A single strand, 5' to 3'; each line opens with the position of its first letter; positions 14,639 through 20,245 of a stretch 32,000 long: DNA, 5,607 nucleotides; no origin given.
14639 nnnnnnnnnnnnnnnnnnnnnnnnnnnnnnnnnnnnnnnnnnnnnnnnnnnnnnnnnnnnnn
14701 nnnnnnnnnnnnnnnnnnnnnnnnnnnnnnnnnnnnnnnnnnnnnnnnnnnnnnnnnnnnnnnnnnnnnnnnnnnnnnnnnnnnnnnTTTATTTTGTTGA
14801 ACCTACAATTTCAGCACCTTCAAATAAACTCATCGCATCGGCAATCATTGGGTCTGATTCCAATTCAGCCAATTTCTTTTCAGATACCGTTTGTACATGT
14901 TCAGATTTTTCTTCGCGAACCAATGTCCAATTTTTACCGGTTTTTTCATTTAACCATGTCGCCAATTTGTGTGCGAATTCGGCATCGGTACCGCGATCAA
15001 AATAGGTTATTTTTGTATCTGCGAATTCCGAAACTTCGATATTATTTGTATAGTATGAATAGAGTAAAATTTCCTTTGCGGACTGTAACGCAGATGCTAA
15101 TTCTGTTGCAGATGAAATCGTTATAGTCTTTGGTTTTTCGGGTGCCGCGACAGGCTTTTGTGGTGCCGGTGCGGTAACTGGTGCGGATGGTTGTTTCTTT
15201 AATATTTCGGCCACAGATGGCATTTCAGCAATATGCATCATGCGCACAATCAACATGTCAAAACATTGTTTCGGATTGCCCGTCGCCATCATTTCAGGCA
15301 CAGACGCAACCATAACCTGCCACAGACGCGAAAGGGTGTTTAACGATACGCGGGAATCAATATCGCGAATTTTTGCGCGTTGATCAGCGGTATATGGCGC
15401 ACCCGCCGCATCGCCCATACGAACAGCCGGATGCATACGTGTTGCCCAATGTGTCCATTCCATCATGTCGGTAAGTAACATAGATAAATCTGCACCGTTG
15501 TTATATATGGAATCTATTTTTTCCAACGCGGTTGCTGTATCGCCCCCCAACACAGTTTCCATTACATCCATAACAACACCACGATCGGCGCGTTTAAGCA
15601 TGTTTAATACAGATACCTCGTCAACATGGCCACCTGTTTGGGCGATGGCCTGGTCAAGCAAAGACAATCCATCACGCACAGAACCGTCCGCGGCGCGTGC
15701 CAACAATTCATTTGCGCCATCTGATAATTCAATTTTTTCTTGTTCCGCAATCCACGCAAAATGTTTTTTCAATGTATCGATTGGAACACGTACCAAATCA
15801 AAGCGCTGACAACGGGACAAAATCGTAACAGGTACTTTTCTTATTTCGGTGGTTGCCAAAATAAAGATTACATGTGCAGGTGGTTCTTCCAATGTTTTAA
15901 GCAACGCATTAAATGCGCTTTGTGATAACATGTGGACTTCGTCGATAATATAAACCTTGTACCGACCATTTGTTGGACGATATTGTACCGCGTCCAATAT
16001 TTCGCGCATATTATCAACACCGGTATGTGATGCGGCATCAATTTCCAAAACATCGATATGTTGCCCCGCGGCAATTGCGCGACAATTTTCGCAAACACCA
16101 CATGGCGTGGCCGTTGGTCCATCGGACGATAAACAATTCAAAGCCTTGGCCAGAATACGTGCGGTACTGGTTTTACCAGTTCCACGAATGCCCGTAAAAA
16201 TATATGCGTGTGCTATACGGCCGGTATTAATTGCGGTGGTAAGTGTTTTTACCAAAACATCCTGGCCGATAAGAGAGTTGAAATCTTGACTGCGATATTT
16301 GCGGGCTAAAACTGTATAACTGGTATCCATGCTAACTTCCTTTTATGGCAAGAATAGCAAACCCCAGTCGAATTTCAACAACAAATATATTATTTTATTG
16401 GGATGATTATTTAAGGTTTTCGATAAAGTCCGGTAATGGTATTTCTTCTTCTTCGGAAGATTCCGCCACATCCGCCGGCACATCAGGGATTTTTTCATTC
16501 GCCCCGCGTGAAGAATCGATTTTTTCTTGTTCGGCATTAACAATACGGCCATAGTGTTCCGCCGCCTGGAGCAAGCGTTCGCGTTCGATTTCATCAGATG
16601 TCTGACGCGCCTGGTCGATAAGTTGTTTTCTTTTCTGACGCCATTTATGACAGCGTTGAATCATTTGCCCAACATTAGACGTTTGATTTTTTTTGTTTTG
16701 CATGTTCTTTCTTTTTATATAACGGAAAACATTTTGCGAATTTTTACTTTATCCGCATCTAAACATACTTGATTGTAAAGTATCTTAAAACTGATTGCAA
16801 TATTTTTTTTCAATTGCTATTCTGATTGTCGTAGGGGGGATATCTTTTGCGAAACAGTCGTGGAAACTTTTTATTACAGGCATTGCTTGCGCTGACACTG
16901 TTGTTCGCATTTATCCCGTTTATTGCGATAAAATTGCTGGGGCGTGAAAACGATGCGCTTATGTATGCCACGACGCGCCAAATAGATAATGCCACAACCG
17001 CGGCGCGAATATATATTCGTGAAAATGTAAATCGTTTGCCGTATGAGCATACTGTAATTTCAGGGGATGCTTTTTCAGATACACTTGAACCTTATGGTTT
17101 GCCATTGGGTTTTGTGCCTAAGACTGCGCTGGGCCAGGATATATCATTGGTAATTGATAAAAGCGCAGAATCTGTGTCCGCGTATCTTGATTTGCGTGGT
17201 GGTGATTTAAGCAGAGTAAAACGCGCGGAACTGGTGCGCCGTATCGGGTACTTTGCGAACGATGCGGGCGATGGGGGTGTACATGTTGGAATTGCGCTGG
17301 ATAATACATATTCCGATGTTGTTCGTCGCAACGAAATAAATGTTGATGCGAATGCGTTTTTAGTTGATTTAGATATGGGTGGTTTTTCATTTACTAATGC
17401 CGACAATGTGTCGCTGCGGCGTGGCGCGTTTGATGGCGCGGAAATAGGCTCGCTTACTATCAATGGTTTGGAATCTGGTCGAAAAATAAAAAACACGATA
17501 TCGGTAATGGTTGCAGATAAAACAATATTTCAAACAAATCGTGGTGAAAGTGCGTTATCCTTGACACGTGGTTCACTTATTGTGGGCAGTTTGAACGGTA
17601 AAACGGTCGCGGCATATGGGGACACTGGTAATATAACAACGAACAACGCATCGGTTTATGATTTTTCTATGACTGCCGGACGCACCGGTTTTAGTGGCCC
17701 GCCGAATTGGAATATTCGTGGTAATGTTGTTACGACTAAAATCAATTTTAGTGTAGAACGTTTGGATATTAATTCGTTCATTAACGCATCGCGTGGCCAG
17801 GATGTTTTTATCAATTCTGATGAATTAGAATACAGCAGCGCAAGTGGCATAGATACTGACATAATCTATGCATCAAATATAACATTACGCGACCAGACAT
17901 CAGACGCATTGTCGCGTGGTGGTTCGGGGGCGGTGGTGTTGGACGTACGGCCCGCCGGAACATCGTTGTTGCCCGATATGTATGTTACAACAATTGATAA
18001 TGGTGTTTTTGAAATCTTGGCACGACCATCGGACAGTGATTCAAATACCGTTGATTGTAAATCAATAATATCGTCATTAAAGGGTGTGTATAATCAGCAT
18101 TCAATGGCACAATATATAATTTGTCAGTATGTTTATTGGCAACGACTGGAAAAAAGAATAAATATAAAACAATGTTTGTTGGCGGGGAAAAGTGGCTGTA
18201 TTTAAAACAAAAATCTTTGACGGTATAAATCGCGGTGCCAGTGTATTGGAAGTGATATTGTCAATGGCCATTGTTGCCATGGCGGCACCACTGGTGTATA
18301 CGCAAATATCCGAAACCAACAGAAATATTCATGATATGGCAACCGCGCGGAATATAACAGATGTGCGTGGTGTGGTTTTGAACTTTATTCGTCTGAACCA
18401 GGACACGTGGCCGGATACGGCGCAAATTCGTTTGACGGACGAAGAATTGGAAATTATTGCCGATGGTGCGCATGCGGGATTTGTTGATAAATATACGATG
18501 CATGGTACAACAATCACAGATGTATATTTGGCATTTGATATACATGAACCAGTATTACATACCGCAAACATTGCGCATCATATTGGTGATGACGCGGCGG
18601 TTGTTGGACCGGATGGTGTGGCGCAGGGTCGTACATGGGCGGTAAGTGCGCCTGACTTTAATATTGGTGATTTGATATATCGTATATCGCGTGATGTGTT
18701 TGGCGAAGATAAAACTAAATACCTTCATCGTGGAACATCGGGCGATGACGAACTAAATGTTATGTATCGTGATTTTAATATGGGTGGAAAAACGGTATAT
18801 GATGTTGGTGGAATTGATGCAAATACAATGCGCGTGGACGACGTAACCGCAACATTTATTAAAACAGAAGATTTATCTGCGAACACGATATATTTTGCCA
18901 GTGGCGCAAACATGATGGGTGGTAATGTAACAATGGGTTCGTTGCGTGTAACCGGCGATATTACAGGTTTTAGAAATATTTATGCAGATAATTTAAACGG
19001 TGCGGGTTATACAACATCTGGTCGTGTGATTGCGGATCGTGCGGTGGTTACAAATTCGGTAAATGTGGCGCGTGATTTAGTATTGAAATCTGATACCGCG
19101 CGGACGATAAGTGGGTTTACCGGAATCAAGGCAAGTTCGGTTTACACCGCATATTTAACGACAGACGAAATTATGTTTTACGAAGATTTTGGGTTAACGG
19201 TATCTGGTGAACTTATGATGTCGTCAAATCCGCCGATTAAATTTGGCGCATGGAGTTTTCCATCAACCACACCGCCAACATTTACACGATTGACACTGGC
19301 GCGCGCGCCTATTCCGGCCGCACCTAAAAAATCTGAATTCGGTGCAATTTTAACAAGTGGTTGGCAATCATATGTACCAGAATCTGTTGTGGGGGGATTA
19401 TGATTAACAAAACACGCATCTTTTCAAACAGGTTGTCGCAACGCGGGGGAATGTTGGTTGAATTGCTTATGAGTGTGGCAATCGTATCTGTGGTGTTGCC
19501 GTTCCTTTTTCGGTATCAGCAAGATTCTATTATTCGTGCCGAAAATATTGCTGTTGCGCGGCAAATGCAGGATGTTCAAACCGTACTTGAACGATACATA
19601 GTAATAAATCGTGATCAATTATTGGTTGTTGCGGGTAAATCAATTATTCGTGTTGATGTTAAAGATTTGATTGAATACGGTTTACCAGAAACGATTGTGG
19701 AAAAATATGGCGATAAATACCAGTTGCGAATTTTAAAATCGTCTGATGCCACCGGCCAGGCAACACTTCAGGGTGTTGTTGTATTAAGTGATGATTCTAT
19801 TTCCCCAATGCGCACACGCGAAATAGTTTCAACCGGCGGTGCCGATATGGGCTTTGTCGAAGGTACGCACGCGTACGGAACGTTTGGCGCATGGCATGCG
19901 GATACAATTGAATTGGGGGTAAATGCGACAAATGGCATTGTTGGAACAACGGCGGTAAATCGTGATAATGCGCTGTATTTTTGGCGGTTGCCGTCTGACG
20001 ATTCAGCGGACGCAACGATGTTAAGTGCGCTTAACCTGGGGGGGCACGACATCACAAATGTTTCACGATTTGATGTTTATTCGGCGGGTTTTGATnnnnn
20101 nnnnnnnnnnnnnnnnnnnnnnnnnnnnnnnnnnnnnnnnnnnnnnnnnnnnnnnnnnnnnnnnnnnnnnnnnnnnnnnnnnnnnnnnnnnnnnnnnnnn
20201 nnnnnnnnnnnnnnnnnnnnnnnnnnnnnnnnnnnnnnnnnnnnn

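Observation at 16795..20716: Operon of three overlapping, paralogous giant type IV pilin-like proteins resembling PilV/shufflon tip adhesins, fixed in tandem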

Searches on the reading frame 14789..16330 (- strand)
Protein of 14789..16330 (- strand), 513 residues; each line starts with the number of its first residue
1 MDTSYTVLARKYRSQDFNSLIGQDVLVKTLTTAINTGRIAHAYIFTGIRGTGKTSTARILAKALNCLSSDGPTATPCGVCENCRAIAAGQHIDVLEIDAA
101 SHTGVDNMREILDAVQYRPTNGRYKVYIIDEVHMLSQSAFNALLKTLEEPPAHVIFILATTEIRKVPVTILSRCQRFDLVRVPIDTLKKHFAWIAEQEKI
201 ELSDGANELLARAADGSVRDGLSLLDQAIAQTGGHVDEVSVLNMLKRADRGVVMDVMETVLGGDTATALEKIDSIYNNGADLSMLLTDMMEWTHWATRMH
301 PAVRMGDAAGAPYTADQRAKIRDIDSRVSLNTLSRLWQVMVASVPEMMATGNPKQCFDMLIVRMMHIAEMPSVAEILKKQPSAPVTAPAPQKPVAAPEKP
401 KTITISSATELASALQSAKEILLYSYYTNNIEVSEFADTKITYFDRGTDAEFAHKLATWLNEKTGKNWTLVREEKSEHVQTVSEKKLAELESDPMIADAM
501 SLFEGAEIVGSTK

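Call 8: search_protein_families(library=pfam, proteins=[window:14789-16330:-], max_evalue=0.001)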
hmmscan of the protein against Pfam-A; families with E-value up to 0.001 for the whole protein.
window:14789-16330:- (513 aa): 10 families
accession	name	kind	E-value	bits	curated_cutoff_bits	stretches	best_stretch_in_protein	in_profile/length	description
PF13177.12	DNA_pol3_delta2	-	6.8e-45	153.4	27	1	23-180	2-158/161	DNA polymerase III, delta subunit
PF12169.13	DNA_pol3_gamma3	-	3.8e-28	98.5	24.4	1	237-379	2-142/143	DNA polymerase III subunits gamma and tau domain III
PF22608.2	DNAX_ATPase_lid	-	7.5e-17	61.3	27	1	188-234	3-49/49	DNA polymerase III clamp loader subunit, ATPase lid domain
PF00004.35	AAA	-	7e-13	49.6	21.2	1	44-177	2-126/131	ATPase family associated with various cellular activities (AAA)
PF12362.13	DUF3646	-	3.6e-10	40.5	30.2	1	406-509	2-112/114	DNA polymerase III gamma and tau subunits C terminal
PF13401.12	AAA_22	-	2.3e-07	31.6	27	1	43-164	8-127/130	AAA domain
PF13604.12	AAA_30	-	3.8e-06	27.2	27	1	43-157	21-122/191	AAA domain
PF13245.12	AAA_19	-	2.1e-05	25.2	25.1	1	33-157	4-123/134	AAA domain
PF07728.20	AAA_5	-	9.8e-05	22.8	22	0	44-151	3-94/139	AAA domain (dynein-related subfamily)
PF05496.18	RuvB_N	-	0.00084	19.6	27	0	13-66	2-59/159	Holliday junction DNA helicase RuvB P-loop domain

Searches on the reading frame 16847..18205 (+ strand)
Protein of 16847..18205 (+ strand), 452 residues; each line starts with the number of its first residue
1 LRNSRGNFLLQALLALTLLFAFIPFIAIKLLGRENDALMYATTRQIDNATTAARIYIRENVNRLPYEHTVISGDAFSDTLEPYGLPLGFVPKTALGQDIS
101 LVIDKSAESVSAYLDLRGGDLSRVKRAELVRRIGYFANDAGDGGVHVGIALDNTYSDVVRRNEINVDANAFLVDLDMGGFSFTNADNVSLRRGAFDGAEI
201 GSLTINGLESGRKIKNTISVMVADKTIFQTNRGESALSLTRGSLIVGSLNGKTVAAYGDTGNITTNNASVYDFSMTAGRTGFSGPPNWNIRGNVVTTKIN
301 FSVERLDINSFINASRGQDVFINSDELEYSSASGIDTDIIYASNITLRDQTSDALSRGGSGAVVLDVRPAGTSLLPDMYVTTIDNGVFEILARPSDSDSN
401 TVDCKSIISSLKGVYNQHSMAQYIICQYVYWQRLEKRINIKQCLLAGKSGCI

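Call 4: search_protein_families(library=pfam, proteins=[window:16847-18205:+], max_evalue=1)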
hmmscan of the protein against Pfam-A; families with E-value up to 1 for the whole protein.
window:16847-18205:+ (452 aa): 0 families

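Call 5: search_protein_families(library=ncbifam, proteins=[window:16847-18205:+], max_evalue=0.1)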
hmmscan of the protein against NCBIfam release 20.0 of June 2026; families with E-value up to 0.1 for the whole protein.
window:16847-18205:+ (452 aa): 0 families

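Call 12: find_homologous_proteins(query=window:16847-18205:+, max_evalue=0.001)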
Query window:16847-18205:+ (452 aa): 957 proteins with E <= 0.001 among 8000 candidates; the best 120 are listed.
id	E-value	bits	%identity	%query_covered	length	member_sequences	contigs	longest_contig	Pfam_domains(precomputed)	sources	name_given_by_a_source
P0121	4.0e-292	986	100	100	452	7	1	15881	-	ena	-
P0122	4.0e-259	877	88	100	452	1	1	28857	-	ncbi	-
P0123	2.2e-253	859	85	100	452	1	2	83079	-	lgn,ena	-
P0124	2.0e-246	836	83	100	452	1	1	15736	-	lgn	-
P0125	2.0e-244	829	82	100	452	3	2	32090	-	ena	-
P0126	3.0e-244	828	82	100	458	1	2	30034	-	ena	-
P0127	1.3e-243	826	82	100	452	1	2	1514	-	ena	-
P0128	1.8e-243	826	82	100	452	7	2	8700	-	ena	-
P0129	2.1e-243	826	81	100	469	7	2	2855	-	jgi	jgi:hypothetical protein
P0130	6.0e-243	824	81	100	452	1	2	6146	-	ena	-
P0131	8.3e-243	824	81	100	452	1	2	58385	-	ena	-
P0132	1.1e-242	823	80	100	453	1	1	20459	-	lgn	-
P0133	1.6e-242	823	81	100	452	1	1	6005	-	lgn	-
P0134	2.2e-242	822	80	100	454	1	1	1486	-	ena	-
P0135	3.4e-242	822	81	100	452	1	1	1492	-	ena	-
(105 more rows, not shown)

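Call 86: list_cluster_members(proteins=[window:16847-18205:+, window:18192-19403:+, window:19400-20716:+, window:14308-14763:-, window:20737-21246:+, window:21246-21716:+])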
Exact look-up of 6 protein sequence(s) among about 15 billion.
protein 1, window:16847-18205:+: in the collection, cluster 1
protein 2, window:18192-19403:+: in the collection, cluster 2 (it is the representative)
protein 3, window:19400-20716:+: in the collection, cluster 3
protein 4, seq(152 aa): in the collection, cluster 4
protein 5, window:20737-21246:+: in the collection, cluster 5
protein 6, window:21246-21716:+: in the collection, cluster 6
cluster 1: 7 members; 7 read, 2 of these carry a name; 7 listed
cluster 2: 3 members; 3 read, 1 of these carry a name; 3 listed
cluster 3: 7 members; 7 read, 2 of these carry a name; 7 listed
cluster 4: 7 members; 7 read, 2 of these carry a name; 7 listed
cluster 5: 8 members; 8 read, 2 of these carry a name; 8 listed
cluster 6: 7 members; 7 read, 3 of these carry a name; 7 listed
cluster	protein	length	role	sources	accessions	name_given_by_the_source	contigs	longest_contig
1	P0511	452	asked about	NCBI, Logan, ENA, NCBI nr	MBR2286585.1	MAG: hypothetical protein IJ866_03980 [Alphaproteobacteria bacterium] | hypothetical protein [Alphaproteobacteria bacterium]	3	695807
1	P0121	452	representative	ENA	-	-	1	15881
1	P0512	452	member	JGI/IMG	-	hypothetical protein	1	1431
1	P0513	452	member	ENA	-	-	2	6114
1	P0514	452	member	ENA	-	-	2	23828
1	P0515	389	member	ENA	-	-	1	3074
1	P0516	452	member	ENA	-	-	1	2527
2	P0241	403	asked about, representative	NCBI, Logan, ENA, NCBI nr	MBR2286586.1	MAG: hypothetical protein IJ866_03985 [Alphaproteobacteria bacterium] | hypothetical protein [Alphaproteobacteria bacterium]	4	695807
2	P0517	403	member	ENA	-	-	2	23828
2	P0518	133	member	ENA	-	-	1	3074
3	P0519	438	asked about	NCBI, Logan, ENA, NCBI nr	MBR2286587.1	MAG: hypothetical protein IJ866_03990 [Alphaproteobacteria bacterium] | hypothetical protein [Alphaproteobacteria bacterium]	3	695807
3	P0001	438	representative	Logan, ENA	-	-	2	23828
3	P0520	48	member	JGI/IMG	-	hypothetical protein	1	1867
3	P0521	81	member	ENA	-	-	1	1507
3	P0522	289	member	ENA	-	-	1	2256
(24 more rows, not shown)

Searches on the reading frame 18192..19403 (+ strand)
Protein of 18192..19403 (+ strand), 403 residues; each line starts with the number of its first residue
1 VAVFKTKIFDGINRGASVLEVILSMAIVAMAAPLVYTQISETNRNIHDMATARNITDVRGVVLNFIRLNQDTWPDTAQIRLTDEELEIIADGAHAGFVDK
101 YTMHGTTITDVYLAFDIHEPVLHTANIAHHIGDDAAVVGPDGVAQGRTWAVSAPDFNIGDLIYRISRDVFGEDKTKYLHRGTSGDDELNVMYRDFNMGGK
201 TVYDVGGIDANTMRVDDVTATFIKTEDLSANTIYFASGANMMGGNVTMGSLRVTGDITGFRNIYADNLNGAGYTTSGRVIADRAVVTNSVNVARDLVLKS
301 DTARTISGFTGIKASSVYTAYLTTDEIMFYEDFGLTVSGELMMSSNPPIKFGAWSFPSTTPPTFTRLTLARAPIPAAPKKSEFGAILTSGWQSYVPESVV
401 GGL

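Call 4: search_protein_families(library=pfam, proteins=[window:18192-19403:+], max_evalue=1)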
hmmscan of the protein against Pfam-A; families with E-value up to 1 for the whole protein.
window:18192-19403:+ (403 aa): 2 families
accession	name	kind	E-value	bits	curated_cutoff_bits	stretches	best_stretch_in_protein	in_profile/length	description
PF04172.21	LrgB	-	0.011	15.6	25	1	13-62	45-93/214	LrgB-like family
PF11919.13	PSME4_C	-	0.054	13.8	22.5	1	56-91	45-79/88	Proteasome activator complex subunit 4-like, C-terminal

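Call 5: search_protein_families(library=ncbifam, proteins=[window:18192-19403:+], max_evalue=0.1)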
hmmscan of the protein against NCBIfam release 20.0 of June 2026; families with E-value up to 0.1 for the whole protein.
window:18192-19403:+ (403 aa): 2 families
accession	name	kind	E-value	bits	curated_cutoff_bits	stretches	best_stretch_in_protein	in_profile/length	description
NF047828.1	T3SSXpsI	equivalog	0.0088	16.1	150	1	14-52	2-40/132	type II secretion system protein XpsI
TIGR00659.1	TIGR00659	equivalog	0.094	12.2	249.7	0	9-49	51-90/226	CidB/LrgB family autolysis modulator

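Call 13: find_homologous_proteins(query=window:18192-19403:+, max_evalue=0.001)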
Query window:18192-19403:+ (403 aa): 1018 proteins with E <= 0.001 among 7016 candidates; the best 120 are listed.
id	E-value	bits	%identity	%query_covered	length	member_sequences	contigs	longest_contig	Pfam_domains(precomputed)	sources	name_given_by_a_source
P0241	8.6e-265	896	100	100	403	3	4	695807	-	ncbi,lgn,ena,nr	ncbi:MAG: hypothetical protein IJ866_03985 [Alphaproteobacteria bacterium]|nr:hypothetical protein [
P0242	7.6e-234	794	86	100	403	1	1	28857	-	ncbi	-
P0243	1.3e-231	787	86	100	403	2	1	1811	-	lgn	-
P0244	2.3e-227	773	84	99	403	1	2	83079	-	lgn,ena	-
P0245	2.5e-209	713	77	100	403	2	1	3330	-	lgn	-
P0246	1.0e-207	708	78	99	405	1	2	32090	-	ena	-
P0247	1.7e-206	704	78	100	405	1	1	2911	-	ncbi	-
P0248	5.2e-206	702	78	100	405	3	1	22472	-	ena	-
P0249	7.3e-206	702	78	100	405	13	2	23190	-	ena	-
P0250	7.7e-206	702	76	99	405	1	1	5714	-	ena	-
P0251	8.2e-206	702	78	100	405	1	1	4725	-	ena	-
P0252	1.1e-205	701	77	100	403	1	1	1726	-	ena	-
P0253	1.7e-205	701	77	100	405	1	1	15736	-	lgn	-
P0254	2.5e-205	700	77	99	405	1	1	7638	-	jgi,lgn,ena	-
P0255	5.0e-205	699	78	100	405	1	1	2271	-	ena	-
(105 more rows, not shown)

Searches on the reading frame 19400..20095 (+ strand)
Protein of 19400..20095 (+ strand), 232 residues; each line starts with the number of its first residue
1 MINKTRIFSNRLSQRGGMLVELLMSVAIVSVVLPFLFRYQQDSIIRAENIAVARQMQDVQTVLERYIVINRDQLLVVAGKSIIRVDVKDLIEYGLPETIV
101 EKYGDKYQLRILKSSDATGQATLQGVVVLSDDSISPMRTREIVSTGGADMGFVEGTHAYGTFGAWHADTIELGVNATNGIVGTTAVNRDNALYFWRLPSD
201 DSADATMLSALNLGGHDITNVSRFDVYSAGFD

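Call 73: predict_structure(alignment_id=A7)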
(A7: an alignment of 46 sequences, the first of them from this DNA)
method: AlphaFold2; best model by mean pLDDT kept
length: 232 residues; sequences in the alignment: 46
mean_pLDDT: 72.2   pTM: 0.57
mean pLDDT of the five models: 72.2, 70.6, 67.7, 67.4, 66.1
residues with pLDDT >= 90: 2; 70-90: 146; 50-70: 59; < 50: 25
segments of 3 or more residues with pLDDT < 50: 1-4, 190-199, 207-210, 230-232
pLDDT, mean of each block of 10 residues (from residue 1): 49 65 86 89 88 87 84 73 83 84 82 69 81 80 77 77 65 73 65 41 50 59 55 47
secondary structure, 60 per line:
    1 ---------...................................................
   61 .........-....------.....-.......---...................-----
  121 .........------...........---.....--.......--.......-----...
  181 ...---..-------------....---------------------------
elements in order: H10-69 H71-74 E81-85 H87-93 H97-106 E107-115 E121-129 H136-146 E150-154 E157-160 E166-168 H169-172 E178-183 H202-205
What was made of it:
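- On Type IV pilin-like proteins (class III signal peptide): The AF2 N-domain model (pLDDT 72, pTM 0.57) has helix 10-69 and then seven strands between residues 81 and 183 (call 73).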

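Call 75: fold_search(model_id=the predicted structure, library=pdb)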
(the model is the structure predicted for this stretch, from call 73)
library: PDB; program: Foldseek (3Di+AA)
matches with E <= 10: 257; with E <= 0.001: 0
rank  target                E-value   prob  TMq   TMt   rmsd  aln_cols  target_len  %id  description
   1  4h62_Q                3.5e-01  0.11  0.14  0.12  18.9       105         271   13  Structure of the Saccharomyces cerevisiae Mediator subcomplex Med17C/Med11C/Med22C (released 2012-10-31)
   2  4v1o_W                3.7e-01  0.18  0.15  0.09  12.3        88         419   12  Architecture of the RNA polymerase II-Mediator core transcription initiation complex (released 2015-02-04)
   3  7apk_e                4.9e-01  0.28  0.17  0.08  12.8       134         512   15  Structure of the human THO - UAP56 complex (released 2020-12-16)
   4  7znk_e                4.9e-01  0.28  0.17  0.08  12.8       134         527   15  Structure of an endogenous human TREX complex bound to mRNA (released 2023-05-03)
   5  7apk_E                5.2e-01  0.28  0.17  0.08  12.8       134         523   15  Structure of the human THO - UAP56 complex (released 2020-12-16)
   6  7znk_E                5.2e-01  0.28  0.17  0.08  12.8       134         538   15  Structure of an endogenous human TREX complex bound to mRNA (released 2023-05-03)
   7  7znl_E                5.2e-01  0.28  0.17  0.08  12.8       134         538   15  Structure of the human TREX core THO-UAP56 complex (released 2023-05-17)
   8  8bo9_C                8.3e-01  0.21  0.25  0.31   5.6       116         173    9  NanoLuc-D9R/H57A/K89R mutant complexed with azacoelenterazine bound in intra-barrel catalytic site (released 2023-09-27)
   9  7apk_M                1.1e+00  0.14  0.16  0.07  19.8       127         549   16  Structure of the human THO - UAP56 complex (released 2020-12-16)
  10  7znk_M                1.1e+00  0.14  0.16  0.07  19.8       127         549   16  Structure of an endogenous human TREX complex bound to mRNA (released 2023-05-03)
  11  7znl_M                1.1e+00  0.14  0.16  0.07  19.8       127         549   16  Structure of the human TREX core THO-UAP56 complex (released 2023-05-17)
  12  7wzf                  1.5e+00  0.06  0.14  0.13  15.4       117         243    8  Structural and mechanism analysis of YunM (released 2023-02-22)
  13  7ui9_q                1.7e+00  0.09  0.15  0.08  12.7        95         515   10  Core Mediator-PICearly (Copy A) (released 2023-02-15)
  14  3n7n_B                1.7e+00  0.08  0.16  0.21  21.6       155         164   12  Structure of Csm1/Lrs4 complex (released 2010-09-01)
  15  3da4_A                1.8e+00  0.07  0.15  0.13   6.3        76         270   21  Crystal Structure of Colicin M, a Novel Phosphatase Specifically Imported by Escherichia Coli (released 2008-07-29)
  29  1q5f_MODEL_1_A        2.7e+00  0.06  0.19  0.26   8.7       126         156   10  NMR Structure of Type IVb pilin (PilS) from Salmonella typhi (released 2004-07-27)
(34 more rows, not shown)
